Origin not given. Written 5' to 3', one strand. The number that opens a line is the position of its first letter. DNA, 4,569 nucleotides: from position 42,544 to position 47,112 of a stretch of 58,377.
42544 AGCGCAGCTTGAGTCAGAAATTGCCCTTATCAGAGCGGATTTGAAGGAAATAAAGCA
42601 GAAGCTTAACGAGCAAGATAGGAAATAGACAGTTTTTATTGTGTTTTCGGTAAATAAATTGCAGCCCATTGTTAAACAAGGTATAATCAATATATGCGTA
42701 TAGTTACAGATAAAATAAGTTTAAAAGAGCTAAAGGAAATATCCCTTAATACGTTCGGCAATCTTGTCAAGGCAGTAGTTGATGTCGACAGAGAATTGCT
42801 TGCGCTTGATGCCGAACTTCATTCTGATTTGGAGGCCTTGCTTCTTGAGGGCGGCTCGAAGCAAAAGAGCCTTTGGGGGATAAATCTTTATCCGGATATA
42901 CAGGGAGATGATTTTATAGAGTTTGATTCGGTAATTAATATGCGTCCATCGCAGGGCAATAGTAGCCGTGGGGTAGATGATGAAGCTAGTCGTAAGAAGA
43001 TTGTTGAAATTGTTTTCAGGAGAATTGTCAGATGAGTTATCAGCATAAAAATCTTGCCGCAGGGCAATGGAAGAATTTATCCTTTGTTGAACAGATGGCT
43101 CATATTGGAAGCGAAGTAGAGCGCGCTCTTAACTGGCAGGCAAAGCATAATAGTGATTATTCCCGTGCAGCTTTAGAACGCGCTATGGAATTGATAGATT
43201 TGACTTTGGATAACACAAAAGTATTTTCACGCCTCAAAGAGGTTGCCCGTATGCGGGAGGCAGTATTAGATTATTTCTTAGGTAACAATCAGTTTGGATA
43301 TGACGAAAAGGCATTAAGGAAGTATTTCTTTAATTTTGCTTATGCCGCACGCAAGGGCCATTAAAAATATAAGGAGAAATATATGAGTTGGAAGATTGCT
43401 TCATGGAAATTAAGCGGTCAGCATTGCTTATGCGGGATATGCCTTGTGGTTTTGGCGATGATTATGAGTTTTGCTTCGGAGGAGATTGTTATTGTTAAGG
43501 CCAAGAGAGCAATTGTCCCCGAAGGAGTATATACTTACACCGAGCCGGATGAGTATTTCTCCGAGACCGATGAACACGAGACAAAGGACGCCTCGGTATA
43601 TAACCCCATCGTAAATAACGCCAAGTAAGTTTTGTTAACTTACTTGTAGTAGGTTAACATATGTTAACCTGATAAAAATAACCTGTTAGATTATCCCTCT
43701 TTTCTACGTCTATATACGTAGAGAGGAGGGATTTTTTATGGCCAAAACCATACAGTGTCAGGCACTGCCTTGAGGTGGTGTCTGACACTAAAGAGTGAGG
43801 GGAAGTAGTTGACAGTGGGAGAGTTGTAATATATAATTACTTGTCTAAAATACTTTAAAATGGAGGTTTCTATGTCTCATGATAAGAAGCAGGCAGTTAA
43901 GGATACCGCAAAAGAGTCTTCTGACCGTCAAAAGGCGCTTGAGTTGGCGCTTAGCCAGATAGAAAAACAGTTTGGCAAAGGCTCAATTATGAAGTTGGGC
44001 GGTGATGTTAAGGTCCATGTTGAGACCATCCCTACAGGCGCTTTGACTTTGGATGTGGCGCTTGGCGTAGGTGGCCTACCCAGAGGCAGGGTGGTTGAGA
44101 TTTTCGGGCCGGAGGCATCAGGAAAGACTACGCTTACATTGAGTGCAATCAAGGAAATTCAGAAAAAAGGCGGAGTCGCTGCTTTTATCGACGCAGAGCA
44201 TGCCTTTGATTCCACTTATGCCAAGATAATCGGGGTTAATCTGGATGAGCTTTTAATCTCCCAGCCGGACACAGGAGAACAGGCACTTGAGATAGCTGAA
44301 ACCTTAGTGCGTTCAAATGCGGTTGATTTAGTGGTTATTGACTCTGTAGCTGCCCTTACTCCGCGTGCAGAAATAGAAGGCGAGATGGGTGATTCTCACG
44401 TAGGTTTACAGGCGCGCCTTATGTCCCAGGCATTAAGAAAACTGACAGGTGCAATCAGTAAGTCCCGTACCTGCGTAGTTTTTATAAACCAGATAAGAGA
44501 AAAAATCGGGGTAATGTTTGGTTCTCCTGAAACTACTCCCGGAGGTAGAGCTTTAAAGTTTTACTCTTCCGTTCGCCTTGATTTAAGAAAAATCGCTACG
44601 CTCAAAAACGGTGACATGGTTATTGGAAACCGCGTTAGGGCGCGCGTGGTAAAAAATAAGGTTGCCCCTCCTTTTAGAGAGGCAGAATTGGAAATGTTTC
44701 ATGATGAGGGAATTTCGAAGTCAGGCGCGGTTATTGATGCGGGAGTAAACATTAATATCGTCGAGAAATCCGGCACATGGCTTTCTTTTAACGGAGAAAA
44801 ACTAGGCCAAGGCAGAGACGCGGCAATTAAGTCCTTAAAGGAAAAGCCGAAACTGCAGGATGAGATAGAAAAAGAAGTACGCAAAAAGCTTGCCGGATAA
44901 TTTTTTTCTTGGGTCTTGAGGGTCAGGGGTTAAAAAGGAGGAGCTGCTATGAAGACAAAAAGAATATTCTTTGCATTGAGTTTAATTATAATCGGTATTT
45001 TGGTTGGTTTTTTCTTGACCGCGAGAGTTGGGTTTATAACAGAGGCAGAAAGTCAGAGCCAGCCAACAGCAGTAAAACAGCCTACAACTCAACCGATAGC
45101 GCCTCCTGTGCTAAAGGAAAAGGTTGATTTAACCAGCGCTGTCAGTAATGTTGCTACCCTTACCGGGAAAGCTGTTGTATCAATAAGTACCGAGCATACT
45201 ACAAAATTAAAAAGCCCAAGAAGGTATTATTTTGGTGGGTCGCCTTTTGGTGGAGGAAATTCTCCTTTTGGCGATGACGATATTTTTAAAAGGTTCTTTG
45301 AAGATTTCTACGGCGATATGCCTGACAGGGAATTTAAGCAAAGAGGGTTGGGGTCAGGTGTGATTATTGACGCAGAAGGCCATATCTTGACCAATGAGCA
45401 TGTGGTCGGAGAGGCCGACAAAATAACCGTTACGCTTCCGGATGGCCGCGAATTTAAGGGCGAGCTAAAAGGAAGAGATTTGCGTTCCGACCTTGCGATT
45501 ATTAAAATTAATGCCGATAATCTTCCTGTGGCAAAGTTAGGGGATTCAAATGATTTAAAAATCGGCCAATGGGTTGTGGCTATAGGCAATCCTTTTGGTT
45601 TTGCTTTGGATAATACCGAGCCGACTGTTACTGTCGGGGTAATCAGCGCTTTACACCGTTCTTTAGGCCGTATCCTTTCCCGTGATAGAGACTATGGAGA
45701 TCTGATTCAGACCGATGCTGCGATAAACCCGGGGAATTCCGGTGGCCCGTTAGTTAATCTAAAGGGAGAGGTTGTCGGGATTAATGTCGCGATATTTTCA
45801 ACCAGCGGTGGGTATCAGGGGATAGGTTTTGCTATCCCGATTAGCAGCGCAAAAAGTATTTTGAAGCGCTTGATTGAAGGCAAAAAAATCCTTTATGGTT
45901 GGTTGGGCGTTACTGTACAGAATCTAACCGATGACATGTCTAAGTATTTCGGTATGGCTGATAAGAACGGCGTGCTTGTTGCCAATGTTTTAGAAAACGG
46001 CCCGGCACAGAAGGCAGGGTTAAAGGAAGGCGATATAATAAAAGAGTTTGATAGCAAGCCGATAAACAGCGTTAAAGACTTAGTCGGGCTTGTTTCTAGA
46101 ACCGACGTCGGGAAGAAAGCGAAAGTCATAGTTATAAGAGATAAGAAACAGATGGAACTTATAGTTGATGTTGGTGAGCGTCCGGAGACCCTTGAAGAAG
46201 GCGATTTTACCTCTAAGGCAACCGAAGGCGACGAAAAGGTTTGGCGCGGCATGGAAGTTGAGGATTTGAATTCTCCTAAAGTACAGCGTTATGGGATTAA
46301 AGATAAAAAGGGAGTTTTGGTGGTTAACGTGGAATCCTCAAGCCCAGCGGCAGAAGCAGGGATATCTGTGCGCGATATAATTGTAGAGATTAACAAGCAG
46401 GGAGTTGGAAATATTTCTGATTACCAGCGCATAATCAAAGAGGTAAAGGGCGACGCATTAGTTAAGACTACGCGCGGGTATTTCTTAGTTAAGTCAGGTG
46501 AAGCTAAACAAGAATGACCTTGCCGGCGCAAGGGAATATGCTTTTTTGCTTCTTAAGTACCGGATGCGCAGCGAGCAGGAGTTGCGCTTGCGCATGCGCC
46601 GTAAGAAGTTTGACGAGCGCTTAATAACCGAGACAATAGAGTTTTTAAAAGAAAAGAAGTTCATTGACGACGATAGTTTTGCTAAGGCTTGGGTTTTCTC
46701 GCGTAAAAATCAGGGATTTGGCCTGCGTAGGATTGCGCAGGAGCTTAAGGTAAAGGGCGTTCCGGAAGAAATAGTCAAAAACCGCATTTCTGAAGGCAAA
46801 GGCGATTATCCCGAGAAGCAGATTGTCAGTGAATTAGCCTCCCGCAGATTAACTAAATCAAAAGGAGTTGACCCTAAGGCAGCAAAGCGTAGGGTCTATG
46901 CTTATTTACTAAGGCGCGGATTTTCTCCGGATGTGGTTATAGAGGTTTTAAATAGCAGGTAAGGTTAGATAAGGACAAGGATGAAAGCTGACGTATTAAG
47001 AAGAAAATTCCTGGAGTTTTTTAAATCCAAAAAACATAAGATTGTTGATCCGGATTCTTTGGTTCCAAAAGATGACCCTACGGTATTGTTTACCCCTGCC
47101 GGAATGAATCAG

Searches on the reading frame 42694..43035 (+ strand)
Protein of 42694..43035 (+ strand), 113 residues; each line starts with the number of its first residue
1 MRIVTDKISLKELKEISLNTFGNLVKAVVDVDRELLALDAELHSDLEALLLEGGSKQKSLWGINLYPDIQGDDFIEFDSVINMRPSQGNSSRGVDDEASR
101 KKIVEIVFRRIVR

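Call 7: search_protein_families(library=pfam, proteins=[window:42694-43035:+], max_evalue=0.01)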
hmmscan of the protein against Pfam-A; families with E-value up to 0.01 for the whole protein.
window:42694-43035:+ (113 aa): 1 family
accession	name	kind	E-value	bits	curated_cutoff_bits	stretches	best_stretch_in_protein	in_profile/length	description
PF18924.5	DUF5674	-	1e-37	128.9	27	1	3-107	2-106/109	Protein of unknown function (DUF5674)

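Call 8: search_protein_families(library=ncbifam, proteins=[window:42694-43035:+], max_evalue=0.01)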
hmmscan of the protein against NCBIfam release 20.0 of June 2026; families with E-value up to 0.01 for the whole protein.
window:42694-43035:+ (113 aa): 0 families

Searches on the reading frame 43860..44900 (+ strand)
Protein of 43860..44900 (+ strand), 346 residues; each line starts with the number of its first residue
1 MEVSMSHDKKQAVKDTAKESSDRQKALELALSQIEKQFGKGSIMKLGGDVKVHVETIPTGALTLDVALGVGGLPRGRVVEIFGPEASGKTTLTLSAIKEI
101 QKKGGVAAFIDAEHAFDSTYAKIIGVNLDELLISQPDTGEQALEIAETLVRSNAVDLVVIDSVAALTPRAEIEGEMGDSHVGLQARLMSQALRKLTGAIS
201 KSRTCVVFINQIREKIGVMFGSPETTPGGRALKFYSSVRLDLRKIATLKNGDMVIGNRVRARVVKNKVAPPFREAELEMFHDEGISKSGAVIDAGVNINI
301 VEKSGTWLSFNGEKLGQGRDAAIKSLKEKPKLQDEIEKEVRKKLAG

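Call 19: search_protein_families(library=pfam, proteins=[window:43860-44900:+], max_evalue=0.001)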
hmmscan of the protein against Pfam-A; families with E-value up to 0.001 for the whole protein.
window:43860-44900:+ (346 aa): 7 families
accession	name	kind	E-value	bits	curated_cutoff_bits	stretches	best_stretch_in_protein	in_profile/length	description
PF00154.27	RecA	-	1.3e-136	454.7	27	1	25-286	1-262/262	recA bacterial DNA recombination protein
PF21096.2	RecA_C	-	3.6e-21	75.5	27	1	289-344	1-56/57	RecA C-terminal domain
PF08423.17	Rad51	-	7.9e-10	38.8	22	1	55-245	6-212/244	Rad51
PF06745.19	ATPase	-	6e-05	23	26.6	1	57-131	1-77/231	KaiC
PF13191.12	AAA_16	-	8.6e-05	23.5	32.6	1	72-211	20-140/167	AAA ATPase domain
PF01637.24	ATPase_2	-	0.00037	20.8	33.2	1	78-204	22-110/225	ATPase domain predominantly from Archaea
PF13481.12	AAA_25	-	0.00045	20.3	27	0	71-116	28-84/195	AAA domain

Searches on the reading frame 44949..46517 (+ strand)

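Call 19: search_protein_families(library=pfam, proteins=[window:44949-46517:+], max_evalue=0.001)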
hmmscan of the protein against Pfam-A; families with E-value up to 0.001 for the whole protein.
window:44949-46517:+ (522 aa): 7 families
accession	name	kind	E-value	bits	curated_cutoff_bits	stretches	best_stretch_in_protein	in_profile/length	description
PF13365.12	Trypsin_2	-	9.2e-36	124.2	27.6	1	135-278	1-144/144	Trypsin-like peptidase domain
PF13180.12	PDZ_2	-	1.1e-25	90.2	27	2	318-407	2-79/80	PDZ domain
PF17820.7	PDZ_6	-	9.2e-19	67.4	27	2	458-498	2-42/54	PDZ domain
PF00089.32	Trypsin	-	2.9e-18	67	20.6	1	135-303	27-218/220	Trypsin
PF00595.29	PDZ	-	4.8e-14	52.9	23.2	2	317-376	10-61/81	PDZ domain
PF12812.13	PDZ_1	-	2.1e-05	24.9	28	0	434-500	12-76/78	PDZ-like domain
PF04495.20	GRASP55_65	-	6e-05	23.8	27.7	0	453-500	42-90/138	GRASP55/65 PDZ-like domain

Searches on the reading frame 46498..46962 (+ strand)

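Call 19: search_protein_families(library=pfam, proteins=[window:46498-46962:+], max_evalue=0.001)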
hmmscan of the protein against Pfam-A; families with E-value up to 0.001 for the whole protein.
window:46498-46962:+ (154 aa): 3 families
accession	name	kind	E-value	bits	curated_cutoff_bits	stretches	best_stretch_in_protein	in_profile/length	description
PF21982.2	RecX_HTH1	-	3.6e-16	59.3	26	1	11-50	1-40/40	RecX, first three-helix domain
PF02631.22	RecX_HTH2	-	1.6e-15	57.5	26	1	57-93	1-38/42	RecX, second three-helix domain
PF21981.2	RecX_HTH3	-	2.3e-09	37.7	26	1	111-151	8-48/48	RecX, third three-helix domain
